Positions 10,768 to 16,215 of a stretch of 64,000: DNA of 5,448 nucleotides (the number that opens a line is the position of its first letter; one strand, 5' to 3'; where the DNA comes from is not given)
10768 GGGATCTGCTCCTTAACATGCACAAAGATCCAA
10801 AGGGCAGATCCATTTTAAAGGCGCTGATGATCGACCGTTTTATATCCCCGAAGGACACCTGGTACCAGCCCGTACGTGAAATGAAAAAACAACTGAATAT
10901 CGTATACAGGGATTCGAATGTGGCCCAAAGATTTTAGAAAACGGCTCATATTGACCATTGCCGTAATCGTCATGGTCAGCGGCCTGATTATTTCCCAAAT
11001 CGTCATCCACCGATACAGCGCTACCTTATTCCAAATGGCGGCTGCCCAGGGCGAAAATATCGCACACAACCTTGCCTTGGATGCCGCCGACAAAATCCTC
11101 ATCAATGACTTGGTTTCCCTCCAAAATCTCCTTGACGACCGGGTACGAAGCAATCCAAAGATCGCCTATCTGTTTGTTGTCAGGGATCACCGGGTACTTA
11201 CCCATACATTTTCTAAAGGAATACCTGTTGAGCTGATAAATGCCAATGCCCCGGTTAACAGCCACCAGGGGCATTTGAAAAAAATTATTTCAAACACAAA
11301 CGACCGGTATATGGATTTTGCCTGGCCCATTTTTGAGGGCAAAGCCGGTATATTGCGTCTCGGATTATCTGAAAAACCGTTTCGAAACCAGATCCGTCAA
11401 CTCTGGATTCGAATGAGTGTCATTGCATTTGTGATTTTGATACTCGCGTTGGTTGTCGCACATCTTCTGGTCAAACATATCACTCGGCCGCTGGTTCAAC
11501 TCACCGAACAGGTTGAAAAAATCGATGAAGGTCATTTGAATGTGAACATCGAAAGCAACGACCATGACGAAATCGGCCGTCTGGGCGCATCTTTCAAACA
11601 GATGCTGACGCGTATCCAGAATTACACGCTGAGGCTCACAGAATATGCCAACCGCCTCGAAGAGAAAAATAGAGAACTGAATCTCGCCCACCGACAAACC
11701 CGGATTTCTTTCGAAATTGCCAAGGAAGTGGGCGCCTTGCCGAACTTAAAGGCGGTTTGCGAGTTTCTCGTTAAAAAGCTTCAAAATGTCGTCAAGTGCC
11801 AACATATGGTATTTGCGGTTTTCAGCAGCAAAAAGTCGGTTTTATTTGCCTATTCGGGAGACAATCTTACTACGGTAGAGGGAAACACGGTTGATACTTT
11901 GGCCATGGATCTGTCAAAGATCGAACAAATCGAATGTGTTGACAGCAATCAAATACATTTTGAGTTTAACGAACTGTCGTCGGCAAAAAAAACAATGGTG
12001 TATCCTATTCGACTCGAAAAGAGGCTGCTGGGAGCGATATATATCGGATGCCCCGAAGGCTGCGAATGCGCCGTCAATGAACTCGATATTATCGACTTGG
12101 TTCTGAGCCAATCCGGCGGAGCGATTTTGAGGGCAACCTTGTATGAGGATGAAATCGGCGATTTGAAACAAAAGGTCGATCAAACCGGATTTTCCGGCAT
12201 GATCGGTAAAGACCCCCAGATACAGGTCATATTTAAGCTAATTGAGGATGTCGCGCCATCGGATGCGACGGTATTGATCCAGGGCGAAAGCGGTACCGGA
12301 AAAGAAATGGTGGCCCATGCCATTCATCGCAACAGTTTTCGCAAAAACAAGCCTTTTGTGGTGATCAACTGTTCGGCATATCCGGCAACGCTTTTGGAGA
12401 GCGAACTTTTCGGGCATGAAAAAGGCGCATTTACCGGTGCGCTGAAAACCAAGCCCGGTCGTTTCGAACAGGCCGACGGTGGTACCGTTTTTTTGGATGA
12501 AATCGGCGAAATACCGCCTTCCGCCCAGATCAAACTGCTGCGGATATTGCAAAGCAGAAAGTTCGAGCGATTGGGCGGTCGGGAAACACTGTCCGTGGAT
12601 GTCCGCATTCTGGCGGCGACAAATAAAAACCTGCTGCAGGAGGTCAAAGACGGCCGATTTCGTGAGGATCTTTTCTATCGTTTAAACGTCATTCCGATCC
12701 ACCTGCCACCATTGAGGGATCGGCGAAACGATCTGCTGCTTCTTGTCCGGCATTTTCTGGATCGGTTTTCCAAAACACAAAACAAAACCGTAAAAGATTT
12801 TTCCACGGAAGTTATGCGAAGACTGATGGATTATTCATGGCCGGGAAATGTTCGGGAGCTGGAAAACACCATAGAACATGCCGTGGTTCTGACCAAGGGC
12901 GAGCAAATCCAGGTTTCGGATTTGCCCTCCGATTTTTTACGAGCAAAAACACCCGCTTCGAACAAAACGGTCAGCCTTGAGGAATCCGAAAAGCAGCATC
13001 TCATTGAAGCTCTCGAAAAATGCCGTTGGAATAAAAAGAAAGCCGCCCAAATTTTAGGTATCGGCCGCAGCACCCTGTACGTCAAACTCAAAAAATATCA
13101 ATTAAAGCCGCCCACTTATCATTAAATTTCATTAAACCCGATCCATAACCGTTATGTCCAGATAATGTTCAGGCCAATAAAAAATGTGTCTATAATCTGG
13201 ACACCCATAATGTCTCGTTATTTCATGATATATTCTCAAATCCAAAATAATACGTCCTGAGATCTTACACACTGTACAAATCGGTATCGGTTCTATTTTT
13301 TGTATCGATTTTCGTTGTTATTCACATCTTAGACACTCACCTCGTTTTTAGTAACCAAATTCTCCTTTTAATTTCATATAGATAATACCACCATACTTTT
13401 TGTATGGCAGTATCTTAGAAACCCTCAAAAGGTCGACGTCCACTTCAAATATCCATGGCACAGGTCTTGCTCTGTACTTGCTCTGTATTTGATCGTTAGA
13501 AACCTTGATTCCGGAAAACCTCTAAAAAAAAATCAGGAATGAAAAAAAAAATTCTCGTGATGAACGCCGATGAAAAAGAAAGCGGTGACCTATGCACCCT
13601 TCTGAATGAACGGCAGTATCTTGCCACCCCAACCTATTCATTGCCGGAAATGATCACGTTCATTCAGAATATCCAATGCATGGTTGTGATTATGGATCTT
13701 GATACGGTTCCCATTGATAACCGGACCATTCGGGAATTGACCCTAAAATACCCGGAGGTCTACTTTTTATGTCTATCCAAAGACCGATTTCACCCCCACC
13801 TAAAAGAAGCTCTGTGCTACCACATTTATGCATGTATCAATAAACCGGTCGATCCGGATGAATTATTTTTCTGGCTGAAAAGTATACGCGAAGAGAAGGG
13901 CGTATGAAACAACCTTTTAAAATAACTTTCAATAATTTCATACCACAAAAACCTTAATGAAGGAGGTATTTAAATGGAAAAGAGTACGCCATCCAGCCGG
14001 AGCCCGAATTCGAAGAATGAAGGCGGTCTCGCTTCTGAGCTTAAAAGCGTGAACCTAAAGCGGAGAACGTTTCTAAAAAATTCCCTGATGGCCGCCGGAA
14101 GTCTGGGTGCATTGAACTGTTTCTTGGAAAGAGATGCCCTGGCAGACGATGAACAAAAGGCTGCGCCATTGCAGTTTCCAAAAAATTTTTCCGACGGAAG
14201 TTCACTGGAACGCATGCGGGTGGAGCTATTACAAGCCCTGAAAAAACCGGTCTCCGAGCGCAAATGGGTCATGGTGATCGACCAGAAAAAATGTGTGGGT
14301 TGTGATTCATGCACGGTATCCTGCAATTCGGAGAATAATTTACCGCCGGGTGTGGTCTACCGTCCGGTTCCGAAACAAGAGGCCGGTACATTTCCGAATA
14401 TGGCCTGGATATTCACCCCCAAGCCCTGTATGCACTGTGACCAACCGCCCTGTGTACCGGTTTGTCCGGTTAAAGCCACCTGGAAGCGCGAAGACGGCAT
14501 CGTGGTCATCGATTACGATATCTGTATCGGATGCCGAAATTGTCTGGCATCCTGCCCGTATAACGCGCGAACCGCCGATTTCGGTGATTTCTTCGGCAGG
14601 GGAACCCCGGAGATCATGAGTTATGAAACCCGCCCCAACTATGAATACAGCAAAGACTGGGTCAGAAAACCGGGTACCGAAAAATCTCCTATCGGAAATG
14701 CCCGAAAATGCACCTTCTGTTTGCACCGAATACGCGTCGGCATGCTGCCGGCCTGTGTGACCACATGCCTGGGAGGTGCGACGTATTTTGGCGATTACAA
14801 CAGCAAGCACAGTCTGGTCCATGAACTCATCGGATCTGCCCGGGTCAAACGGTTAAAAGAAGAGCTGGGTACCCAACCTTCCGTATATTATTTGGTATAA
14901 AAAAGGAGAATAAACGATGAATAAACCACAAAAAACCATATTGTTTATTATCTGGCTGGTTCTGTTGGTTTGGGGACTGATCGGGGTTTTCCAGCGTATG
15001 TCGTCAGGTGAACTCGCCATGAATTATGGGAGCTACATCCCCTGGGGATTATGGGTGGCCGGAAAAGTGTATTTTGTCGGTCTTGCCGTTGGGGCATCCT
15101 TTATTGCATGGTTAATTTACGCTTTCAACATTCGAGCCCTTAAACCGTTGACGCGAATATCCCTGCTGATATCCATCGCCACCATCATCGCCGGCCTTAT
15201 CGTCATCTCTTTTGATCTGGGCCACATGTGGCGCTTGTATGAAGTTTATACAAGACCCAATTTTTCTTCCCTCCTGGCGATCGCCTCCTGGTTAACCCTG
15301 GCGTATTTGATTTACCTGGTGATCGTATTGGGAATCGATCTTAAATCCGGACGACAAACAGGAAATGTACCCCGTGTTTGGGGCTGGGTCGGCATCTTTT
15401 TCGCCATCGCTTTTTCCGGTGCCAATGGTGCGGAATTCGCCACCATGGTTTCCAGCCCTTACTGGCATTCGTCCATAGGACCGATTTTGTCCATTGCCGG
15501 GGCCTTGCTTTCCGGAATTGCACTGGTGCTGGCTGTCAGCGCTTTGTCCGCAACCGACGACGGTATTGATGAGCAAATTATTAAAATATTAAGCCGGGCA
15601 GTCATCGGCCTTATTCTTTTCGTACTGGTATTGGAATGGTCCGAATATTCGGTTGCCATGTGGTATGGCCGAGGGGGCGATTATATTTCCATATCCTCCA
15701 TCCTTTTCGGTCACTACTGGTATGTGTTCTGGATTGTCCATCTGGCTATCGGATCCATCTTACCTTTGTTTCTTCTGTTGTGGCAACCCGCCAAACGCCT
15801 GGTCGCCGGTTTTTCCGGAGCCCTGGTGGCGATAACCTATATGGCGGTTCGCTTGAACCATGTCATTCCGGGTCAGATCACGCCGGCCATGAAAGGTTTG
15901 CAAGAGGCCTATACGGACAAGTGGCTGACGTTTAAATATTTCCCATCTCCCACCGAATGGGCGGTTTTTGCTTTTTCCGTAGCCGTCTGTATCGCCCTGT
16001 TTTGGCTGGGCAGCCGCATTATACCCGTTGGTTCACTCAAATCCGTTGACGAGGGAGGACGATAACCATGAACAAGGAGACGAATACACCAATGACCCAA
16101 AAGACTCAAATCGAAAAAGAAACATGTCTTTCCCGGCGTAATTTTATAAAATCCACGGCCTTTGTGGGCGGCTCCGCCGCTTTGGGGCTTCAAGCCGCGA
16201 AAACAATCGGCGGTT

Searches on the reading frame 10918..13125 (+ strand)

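Call 32: search_protein_families(library=ncbifam, proteins=[window:10918-13125:+], max_evalue=0.00001)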
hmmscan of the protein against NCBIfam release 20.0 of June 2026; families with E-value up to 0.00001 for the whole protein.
window:10918-13125:+ (735 aa): 41 families (the best 25 are shown)
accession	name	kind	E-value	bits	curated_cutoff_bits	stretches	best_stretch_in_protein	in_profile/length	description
TIGR01817.1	nifA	equivalog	5.2e-120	401.7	528.85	1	423-669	193-438/534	nif-specific transcriptional activator NifA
TIGR02915.1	PEP_resp_reg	equivalog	1.8e-115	386.4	502.6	1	407-730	120-445/445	PEP-CTERM-box response regulator transcription factor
NF041552.1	TF_PrdR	equivalog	2.6e-112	376.1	795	1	418-728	259-577/577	sigma-54 dependent transcriptional regulator PrdR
TIGR01818.1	ntrC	equivalog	4.8e-110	368.5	558.6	1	421-683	129-391/463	nitrogen regulation protein NR(I)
NF008469.0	PRK11361.1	equivalog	2.2e-109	366.2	714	1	409-731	125-458/461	acetoacetate metabolism transcriptional regulator AtoC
NF007689.0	PRK10365.1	equivalog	1e-105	354.1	760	1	423-725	136-440/441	sigma-54-dependent response regulator transcription factor ZraR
NF050807.1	TransRegFlbDCaul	equivalog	9.4e-101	337.9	750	1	427-728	119-439/454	sigma-54-dependent transcriptional regulator FlbD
NF038308.1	RNA_repair_RtcR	equivalog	1.3e-98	331.2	650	1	416-728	170-517/530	RNA repair transcriptional activator RtcR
NF003451.0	PRK05022.1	equivalog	2.1e-96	323.7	476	1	422-702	186-471/512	nitric oxide reductase transcriptional regulator NorR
NF041946.1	LuxO_transreg_Vib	equivalog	4.5e-95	319.1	800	1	417-678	124-385/463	quorum-sensing sigma-54 dependent transcriptional regulator LuxO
NF041906.1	V4R_TF_MobR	exception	8.7e-95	318.2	999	1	420-727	227-544/544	phenol degradation transcriptional regulator MobR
NF008176.1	PRK10923.1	equivalog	1.5e-92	310.7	620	1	417-686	129-398/469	nitrogen regulation protein NR(I)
NF011958.0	PRK15429.1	equivalog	2.9e-92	310.4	830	1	422-728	375-685/692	formate hydrogenlyase transcriptional activator FlhA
NF049963.1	RespRegFlgRCampy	domain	1.1e-87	294.6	750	1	405-729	111-429/429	fla regulon two-component system response regulator FlgR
TIGR02974.1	phageshock_pspF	equivalog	4.1e-86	289.2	443.55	1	429-673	2-247/336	phage shock protein operon transcriptional activator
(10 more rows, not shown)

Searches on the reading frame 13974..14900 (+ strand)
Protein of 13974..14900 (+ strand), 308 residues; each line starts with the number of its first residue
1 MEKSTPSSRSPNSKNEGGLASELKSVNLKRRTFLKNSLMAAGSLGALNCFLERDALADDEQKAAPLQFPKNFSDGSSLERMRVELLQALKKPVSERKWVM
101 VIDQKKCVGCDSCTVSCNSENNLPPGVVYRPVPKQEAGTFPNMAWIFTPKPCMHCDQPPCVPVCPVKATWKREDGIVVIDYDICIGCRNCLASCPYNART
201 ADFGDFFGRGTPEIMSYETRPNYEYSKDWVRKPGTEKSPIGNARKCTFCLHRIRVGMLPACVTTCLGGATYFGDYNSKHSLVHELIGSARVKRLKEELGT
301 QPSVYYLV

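Call 32: search_protein_families(library=ncbifam, proteins=[window:13974-14900:+], max_evalue=0.00001)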
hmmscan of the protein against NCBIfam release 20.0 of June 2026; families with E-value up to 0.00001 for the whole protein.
window:13974-14900:+ (308 aa): 33 families (the best 25 are shown)
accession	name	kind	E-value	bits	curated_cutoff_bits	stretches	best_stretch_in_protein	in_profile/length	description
NF011569.0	PRK14993.1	equivalog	9.5e-53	179.1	416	2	90-200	36-148/244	tetrathionate reductase subunit TtrB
NF045797.1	DsrO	equivalog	1.3e-51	175.3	200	2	90-204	36-155/235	sulfate reduction electron transfer complex DsrMKJOP subunit DsrO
NF041715.1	arsenate_red_ArrB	equivalog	3.3e-44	151.2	450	2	97-198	2-103/233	arsenate respiratory reductase iron-sulfur subunit ArrB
TIGR03149.1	cyt_nit_nrfC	equivalog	1.6e-40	138.8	377.6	2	88-199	31-142/225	cytochrome c nitrite reductase Fe-S protein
NF041782.1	mnquin_red_QrcC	equivalog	4.4e-36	124.7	400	1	98-307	1-225/239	menaquinone reductase iron-sulfur cluster-binding subunit QrcC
TIGR02951.1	DMSO_dmsB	equivalog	5.5e-30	104.5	214.1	1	101-200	5-113/161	DMSO/selenate family reductase complex B subunit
TIGR03478.1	DMSO_red_II_bet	subfamily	8.6e-30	103.8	480.7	2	135-198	114-178/321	DMSO reductase family type II enzyme, iron-sulfur subunit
NF008134.0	PRK10882.1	equivalog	5.5e-25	88.1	263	1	144-208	105-170/329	hydrogenase 2 operon protein HybA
NF038355.1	FDH3_beta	equivalog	7.6e-25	88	240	1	100-281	5-170/180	formate dehydrogenase FDH3 subunit beta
NF042979.1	EthbenzDh_ebdB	equivalog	9.6e-25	87.2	740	2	134-198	135-200/354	ethylbenzene dehydrogenase subunit beta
NF045715.1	sulf_resp_HmcB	equivalog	3.8e-22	78.8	420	1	145-205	100-160/307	sulfate respiration complex iron-sulfur protein HmcB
TIGR01582.1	FDH-beta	equivalog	7.2e-21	74.5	334.7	2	99-198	23-140/283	formate dehydrogenase subunit beta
TIGR01660.1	narH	equivalog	9.8e-17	60.5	524.05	1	136-197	167-229/492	nitrate reductase subunit beta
NF007382.0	PRK09898.1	equivalog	1.5e-15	57.3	213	1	146-202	117-174/208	ferredoxin-like protein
NF007658.0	PRK10330.1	equivalog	3.7e-13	49.4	260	1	100-198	5-103/181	electron transport protein HydN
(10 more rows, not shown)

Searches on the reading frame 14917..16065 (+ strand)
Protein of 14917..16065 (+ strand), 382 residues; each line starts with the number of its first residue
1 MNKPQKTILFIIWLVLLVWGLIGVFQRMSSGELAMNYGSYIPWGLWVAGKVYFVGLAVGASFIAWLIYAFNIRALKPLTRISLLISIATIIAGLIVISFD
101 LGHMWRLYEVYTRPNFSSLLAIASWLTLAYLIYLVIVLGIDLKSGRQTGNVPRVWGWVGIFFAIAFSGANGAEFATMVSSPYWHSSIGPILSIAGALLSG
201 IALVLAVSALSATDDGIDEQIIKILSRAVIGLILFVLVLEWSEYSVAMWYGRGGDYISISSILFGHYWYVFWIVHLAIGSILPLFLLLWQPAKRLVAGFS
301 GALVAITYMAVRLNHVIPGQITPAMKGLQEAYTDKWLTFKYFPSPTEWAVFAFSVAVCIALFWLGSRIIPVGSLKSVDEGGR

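Call 32: search_protein_families(library=ncbifam, proteins=[window:14917-16065:+], max_evalue=0.00001)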
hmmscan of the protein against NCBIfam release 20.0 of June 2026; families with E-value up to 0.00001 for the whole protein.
window:14917-16065:+ (382 aa): 3 families
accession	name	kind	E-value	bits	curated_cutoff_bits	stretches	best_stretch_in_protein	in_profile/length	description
NF045798.1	DsrP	equivalog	1.8e-11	44.1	350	1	10-351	16-322/346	sulfate reduction electron transfer complex DsrMKJOP subunit DsrP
NF008133.1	PRK10881.1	equivalog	1.3e-07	31.5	450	1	9-371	15-373/377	Ni/Fe-hydrogenase cytochrome b subunit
NF041784.1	mnquin_red_QrcD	equivalog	2.7e-07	30.2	570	0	8-371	20-400/408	menaquinone reductase integral membrane subunit QrcD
